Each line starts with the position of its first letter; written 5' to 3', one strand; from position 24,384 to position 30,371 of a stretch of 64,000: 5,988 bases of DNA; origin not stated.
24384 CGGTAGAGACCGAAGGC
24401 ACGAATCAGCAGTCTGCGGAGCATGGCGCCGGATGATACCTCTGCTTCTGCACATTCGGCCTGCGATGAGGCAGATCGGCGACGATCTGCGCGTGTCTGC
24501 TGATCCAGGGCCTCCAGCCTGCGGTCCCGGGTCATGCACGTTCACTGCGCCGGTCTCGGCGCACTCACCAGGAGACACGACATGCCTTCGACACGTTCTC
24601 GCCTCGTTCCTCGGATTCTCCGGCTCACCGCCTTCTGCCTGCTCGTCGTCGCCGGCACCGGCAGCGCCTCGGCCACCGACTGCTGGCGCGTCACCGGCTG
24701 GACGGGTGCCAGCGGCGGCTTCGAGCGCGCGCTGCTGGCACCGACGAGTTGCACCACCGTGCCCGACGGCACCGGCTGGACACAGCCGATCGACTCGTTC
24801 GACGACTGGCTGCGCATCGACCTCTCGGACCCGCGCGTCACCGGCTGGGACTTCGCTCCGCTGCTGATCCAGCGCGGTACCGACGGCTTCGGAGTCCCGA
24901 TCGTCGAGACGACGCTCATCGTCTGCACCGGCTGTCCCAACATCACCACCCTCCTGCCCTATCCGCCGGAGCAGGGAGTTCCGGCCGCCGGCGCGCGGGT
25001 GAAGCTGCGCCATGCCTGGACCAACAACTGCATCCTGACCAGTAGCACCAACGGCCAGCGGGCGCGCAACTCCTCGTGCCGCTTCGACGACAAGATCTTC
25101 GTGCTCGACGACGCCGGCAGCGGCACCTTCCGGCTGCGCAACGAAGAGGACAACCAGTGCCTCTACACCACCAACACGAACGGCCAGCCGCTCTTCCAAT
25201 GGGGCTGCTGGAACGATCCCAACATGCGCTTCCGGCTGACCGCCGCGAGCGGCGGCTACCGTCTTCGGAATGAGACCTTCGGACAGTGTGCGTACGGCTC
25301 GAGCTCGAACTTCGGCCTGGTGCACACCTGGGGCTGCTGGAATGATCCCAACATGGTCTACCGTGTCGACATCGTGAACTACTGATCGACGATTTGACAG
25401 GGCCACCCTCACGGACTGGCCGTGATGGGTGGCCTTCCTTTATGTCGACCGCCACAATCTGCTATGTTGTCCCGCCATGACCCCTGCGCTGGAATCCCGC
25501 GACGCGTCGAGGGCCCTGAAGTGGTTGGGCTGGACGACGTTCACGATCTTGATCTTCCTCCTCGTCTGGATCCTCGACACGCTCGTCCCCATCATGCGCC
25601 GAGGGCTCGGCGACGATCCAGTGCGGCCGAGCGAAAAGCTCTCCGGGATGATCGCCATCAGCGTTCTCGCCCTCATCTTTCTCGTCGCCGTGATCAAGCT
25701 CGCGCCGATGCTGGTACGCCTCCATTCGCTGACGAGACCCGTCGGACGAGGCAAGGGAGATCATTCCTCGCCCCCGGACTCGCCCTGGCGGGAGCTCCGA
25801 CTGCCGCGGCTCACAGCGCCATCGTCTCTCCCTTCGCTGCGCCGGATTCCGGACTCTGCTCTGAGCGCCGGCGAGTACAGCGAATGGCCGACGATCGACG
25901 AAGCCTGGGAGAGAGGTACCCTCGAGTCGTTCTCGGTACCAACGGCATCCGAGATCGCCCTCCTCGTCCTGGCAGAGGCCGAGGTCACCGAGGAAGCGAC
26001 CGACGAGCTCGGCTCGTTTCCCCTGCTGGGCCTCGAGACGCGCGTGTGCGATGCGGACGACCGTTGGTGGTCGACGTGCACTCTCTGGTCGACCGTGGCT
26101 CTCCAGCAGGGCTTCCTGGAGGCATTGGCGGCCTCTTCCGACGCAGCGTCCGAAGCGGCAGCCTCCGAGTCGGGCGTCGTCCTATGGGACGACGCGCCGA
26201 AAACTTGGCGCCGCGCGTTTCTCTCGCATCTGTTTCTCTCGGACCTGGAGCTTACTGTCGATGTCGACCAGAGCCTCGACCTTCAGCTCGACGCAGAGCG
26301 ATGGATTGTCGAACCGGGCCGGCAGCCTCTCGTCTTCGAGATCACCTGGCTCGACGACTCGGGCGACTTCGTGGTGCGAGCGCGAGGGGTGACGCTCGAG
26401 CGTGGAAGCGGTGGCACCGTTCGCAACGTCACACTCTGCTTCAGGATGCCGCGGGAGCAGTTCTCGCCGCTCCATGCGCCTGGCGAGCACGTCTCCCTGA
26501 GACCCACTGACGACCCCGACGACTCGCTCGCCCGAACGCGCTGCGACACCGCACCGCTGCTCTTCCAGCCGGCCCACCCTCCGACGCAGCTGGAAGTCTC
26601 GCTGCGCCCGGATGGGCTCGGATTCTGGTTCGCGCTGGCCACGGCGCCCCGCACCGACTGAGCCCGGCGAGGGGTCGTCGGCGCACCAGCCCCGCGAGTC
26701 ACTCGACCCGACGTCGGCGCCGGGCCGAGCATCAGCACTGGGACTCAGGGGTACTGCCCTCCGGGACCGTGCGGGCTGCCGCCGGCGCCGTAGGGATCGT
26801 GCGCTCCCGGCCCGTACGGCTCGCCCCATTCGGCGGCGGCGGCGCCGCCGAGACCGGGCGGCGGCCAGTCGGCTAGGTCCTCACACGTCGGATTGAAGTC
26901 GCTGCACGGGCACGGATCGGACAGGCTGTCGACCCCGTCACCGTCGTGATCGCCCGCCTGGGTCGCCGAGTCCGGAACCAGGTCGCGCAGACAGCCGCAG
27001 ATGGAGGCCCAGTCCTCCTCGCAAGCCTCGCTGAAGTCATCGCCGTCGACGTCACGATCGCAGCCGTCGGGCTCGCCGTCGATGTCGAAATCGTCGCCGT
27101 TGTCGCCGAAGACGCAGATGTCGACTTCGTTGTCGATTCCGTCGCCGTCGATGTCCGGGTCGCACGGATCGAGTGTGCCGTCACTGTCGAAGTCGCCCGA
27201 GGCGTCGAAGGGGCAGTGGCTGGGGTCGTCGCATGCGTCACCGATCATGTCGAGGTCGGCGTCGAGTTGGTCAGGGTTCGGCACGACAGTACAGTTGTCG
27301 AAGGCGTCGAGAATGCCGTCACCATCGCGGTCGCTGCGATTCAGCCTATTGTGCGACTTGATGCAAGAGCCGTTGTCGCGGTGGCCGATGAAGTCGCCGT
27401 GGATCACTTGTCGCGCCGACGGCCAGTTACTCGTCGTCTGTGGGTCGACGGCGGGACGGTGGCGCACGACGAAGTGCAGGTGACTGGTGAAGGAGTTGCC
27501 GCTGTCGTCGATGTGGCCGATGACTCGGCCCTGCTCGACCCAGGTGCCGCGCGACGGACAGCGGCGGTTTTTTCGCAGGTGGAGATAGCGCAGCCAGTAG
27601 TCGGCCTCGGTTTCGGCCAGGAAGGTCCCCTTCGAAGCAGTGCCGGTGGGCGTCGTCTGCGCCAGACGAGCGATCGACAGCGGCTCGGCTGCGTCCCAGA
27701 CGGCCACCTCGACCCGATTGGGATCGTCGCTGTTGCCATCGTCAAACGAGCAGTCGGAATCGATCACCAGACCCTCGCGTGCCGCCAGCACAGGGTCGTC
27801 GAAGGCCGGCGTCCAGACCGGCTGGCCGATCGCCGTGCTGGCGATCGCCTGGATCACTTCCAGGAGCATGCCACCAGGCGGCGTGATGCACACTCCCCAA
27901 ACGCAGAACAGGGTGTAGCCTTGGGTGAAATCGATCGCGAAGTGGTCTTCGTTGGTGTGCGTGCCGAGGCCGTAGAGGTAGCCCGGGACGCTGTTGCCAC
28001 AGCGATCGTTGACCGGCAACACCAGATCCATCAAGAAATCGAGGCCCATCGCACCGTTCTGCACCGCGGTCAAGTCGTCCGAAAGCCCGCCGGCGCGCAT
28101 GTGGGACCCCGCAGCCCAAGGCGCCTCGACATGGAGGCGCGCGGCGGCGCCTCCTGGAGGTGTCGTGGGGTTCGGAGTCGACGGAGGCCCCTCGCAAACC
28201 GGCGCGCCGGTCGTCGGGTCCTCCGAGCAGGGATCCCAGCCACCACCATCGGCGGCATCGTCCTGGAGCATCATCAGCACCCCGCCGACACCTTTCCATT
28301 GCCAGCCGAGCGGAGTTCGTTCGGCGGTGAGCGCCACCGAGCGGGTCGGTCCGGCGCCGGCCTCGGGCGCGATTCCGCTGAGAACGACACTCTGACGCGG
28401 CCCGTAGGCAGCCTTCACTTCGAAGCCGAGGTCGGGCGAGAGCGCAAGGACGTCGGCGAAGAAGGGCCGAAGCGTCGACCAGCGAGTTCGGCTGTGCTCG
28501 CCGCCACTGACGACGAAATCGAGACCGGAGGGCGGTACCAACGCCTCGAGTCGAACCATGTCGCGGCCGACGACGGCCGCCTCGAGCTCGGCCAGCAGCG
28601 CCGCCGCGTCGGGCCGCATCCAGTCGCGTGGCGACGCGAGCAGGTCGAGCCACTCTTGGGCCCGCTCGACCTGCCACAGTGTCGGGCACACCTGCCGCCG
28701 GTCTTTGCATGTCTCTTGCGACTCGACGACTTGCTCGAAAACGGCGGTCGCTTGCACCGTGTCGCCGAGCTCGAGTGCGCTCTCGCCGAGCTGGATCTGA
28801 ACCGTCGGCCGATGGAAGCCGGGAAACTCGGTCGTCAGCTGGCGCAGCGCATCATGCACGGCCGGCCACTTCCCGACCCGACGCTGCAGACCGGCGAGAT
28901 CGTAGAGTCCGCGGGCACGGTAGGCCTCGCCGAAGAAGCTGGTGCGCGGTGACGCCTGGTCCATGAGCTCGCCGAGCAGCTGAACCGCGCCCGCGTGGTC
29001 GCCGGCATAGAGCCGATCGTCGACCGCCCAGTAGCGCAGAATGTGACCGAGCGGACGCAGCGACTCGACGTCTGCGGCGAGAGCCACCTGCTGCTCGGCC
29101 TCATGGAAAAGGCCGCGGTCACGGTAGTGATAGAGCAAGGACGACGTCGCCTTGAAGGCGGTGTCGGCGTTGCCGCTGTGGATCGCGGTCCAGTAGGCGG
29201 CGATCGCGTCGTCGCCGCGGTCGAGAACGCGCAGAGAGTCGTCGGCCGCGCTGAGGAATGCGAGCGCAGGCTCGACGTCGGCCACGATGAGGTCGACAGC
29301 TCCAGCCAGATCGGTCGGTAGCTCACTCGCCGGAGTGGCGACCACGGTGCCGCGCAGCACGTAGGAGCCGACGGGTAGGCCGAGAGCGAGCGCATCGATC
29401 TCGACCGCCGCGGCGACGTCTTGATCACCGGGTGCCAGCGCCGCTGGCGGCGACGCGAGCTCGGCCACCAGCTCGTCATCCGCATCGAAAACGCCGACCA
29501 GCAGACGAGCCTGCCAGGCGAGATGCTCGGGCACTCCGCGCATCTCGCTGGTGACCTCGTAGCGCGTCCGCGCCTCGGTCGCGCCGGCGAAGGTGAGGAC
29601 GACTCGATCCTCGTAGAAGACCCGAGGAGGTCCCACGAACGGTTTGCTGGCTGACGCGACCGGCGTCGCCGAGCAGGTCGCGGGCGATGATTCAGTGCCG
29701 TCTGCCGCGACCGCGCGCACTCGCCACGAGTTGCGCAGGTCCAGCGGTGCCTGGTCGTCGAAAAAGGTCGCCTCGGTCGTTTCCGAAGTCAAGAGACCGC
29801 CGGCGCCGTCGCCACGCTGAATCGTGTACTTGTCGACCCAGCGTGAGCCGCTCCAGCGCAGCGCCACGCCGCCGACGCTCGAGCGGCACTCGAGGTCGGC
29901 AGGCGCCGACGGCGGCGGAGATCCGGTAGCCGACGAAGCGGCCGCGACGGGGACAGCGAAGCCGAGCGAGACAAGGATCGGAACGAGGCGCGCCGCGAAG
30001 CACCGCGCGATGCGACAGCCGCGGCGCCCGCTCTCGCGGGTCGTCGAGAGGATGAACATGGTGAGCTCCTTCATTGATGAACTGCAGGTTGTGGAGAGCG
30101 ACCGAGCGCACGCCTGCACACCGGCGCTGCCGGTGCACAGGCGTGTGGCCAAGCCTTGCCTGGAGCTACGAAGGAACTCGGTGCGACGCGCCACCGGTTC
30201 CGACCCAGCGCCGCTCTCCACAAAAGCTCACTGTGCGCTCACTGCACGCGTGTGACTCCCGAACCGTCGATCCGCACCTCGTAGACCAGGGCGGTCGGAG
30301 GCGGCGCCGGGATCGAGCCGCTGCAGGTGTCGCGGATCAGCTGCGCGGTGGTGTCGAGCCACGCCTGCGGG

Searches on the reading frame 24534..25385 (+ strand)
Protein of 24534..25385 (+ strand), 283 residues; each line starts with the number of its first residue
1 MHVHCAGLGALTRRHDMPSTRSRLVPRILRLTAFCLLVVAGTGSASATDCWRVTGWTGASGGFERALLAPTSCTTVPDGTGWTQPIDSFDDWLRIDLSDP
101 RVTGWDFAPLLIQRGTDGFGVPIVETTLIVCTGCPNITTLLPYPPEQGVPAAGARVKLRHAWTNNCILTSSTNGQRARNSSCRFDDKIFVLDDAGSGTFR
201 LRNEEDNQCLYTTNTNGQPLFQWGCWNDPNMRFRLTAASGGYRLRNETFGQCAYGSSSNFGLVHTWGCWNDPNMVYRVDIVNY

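Call 45: search_protein_families(library=pfam, proteins=[window:24534-25385:+], max_evalue=0.00001)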
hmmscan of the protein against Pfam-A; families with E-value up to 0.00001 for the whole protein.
window:24534-25385:+ (283 aa): 1 family
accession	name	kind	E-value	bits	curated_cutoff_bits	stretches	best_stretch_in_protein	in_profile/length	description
PF14200.12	RicinB_lectin_2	-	1.3e-09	39.1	25.6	1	193-253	9-73/89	Ricin-type beta-trefoil lectin domain-like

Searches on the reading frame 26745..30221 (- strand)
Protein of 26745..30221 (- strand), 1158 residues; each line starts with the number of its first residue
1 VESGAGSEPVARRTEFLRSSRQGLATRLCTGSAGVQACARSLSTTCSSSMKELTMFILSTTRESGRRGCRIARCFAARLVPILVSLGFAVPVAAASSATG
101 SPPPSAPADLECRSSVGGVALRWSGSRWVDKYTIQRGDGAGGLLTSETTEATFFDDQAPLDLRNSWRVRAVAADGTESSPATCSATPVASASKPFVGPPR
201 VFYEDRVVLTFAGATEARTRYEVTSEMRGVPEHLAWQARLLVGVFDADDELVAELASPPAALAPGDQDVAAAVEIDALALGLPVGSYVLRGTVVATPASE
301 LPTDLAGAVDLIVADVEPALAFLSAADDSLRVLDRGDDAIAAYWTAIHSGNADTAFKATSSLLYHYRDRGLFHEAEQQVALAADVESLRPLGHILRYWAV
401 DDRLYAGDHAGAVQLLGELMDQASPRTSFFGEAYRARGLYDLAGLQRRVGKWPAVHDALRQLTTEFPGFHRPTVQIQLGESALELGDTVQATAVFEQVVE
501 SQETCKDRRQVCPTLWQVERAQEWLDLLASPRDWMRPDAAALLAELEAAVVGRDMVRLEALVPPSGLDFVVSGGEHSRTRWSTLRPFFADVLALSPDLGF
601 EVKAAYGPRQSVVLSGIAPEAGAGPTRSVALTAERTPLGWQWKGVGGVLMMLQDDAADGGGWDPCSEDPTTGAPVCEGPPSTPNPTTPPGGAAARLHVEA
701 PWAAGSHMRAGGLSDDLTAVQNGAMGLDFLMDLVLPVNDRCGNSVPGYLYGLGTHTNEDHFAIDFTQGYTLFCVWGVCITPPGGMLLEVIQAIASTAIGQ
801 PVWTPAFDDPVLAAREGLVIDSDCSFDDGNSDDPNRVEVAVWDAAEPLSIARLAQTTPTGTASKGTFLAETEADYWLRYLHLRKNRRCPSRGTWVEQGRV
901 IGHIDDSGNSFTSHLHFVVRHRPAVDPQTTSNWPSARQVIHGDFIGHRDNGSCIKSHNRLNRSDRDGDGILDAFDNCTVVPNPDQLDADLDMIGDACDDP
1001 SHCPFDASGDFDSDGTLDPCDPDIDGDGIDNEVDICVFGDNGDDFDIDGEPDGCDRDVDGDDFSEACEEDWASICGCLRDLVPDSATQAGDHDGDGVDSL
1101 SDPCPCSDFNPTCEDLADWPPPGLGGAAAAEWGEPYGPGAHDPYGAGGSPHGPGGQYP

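Call 45: search_protein_families(library=pfam, proteins=[window:26745-30221:-], max_evalue=0.00001)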
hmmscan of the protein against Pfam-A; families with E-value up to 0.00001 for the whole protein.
window:26745-30221:- (1158 aa): 1 family
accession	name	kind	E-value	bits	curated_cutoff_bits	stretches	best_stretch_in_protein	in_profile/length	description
PF01551.29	Peptidase_M23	-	4.7e-07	30.3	28.7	1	869-926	39-95/96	Peptidase family M23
